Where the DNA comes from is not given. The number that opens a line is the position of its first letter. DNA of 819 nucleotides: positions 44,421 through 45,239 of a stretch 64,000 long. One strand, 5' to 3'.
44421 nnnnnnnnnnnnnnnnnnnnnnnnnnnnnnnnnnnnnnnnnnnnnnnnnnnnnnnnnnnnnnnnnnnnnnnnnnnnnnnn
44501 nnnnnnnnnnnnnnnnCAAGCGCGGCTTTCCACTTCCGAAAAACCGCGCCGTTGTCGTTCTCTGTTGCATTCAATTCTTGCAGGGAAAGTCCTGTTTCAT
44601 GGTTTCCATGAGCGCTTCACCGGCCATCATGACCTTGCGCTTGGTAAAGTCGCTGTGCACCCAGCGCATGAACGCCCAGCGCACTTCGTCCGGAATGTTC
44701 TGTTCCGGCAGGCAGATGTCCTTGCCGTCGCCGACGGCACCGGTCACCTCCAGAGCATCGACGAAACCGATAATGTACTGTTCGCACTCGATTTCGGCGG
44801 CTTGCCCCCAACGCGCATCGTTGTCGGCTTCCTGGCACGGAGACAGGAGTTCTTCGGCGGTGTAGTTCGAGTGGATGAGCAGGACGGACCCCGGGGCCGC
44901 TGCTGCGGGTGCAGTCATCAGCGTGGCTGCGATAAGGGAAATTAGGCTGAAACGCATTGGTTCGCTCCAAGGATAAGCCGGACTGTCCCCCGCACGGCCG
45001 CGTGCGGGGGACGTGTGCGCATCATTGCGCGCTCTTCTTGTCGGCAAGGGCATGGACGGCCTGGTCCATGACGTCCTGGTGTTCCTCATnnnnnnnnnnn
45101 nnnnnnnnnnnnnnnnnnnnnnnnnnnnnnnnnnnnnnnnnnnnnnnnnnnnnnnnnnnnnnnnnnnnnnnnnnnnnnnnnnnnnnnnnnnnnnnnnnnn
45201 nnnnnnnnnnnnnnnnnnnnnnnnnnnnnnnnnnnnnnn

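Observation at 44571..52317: Self-contained anaerobic redox module: 12-heme cytochrome, Rap1a-fold partner, FNR-type sensor and private heme lyase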

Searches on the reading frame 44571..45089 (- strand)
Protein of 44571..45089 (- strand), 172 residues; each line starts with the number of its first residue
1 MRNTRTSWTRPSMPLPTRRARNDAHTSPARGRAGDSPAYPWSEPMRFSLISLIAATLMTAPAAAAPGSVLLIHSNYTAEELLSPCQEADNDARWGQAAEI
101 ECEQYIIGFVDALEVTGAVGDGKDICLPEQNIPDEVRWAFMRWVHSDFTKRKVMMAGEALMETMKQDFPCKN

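Call 5: search_protein_families(library=pfam, proteins=[window:44571-45089:-], max_evalue=0.01)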
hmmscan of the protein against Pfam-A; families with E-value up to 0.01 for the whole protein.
window:44571-45089:- (172 aa): 1 family
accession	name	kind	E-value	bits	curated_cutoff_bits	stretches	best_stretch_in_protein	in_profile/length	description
PF18602.6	Rap1a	-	6.9e-13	49.4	27.7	1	77-170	1-90/90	Rap1a immunity proteins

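Call 6: search_protein_families(library=ncbifam, proteins=[window:44571-45089:-], max_evalue=0.01)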
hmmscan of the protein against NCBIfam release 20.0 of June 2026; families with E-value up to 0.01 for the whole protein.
window:44571-45089:- (172 aa): 0 families

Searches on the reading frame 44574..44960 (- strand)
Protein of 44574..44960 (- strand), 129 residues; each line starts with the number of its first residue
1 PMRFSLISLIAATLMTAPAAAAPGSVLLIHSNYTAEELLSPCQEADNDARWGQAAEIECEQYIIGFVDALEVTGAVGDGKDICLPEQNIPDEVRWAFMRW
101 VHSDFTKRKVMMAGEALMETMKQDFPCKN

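Call 78: predict_structure(alignment_id=A2)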
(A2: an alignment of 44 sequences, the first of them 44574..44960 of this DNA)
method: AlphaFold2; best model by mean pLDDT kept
length: 129 residues; sequences in the alignment: 44
mean_pLDDT: 88.6   pTM: 0.75
mean pLDDT of the five models: 88.6, 87.9, 87.3, 86.7, 86.1
residues with pLDDT >= 90: 93; 70-90: 17; 50-70: 19; < 50: 0
segments of 3 or more residues with pLDDT < 50: none
pLDDT, mean of each block of 10 residues (from residue 1): 70 69 57 93 94 94 98 95 96 98 98 97 94
secondary structure, 60 per line:
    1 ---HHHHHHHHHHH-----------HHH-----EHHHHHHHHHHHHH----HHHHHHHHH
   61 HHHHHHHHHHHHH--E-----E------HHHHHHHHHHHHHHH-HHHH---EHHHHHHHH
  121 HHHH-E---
elements in order: H4-14 H35-47 H52-73 H89-103 H105-108 H113-124

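Call 80: fold_search(model_id=the predicted structure, library=pdb)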
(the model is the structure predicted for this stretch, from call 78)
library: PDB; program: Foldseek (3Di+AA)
matches with E <= 10: 116; with E <= 0.001: 0
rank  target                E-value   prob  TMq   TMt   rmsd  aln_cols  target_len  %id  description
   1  6ije_A                2.0e-03  1.00  0.57  0.71   3.8       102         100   19  Crystal structure of the type VI amidase immunity (Tai4) from Agrobacterium tumefaciens (released 2018-12-19)
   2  4bi8_A                3.1e-03  1.00  0.54  0.70   3.2        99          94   17  Crystal structure of the type VI effector-immunity complex Ssp1-Rap1a from Serratia marcescens (released 2013-06-19)
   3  3zfi_A                4.2e-03  1.00  0.55  0.73   2.7        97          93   18  Rap1a protein (SMA2260) from Serratia marcescens (released 2013-06-19)
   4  3zfi_B                6.4e-03  1.00  0.52  0.70   3.2        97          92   18  Rap1a protein (SMA2260) from Serratia marcescens (released 2013-06-19)
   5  6ije_B                6.8e-03  1.00  0.56  0.70   4.0       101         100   18  Crystal structure of the type VI amidase immunity (Tai4) from Agrobacterium tumefaciens (released 2018-12-19)
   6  6ijf_A                1.0e-02  1.00  0.54  0.67   4.2       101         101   18  Crystal structure of the type VI effector-immunity complex (Tae4-Tai4) from Agrobacterium tumefaciens (released 2018-12-19)
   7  6ijf_B                1.5e-02  1.00  0.55  0.69   4.1       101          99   18  Crystal structure of the type VI effector-immunity complex (Tae4-Tai4) from Agrobacterium tumefaciens (released 2018-12-19)
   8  8dz8_G                8.9e-01  0.23  0.27  0.35   9.6        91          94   13  Neoleukin 4, a de novo designed IL-4 mimetic (released 2023-03-29)
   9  8dz8_B                1.5e+00  0.15  0.26  0.33   9.6        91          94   14  Neoleukin 4, a de novo designed IL-4 mimetic (released 2023-03-29)
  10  6omf_F                1.5e+00  0.14  0.30  0.18   8.8       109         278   14  CryoEM structure of SigmaS-transcription initiation complex with activator Crl (released 2019-08-28)
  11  2ly8_MODEL_1_A        2.0e+00  0.06  0.19  0.20  10.2       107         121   15  The budding yeast chaperone Scm3 recognizes the partially unfolded dimer of the centromere-specific Cse4/H4 hi (released 2012-12-12)
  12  6uu7_FFF              2.1e+00  0.13  0.32  0.19   9.0       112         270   15  E. coli sigma-S transcription initiation complex with a 6-nt RNA and an NTP ("Old" crystal soaked with UTP, CTP, ddG (released 2020-08-26)
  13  4gqh_D                2.3e+00  0.04  0.19  0.17  16.1       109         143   12  The Conformations and Interactions of the Four-Layer Aggregate Revealed by X-ray Crystallography Diffraction Implied t (released 2013-08-28)
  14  8sjh_B                2.4e+00  0.04  0.19  0.20  11.4       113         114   15  Zn-Bound Structure of Computationally Designed Homotrimer TP1 (released 2023-07-05)
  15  5vl9_A                2.6e+00  0.12  0.31  0.24   6.0        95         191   10  Crystal structure of EilR in complex with eilO DNA element (released 2018-06-27)
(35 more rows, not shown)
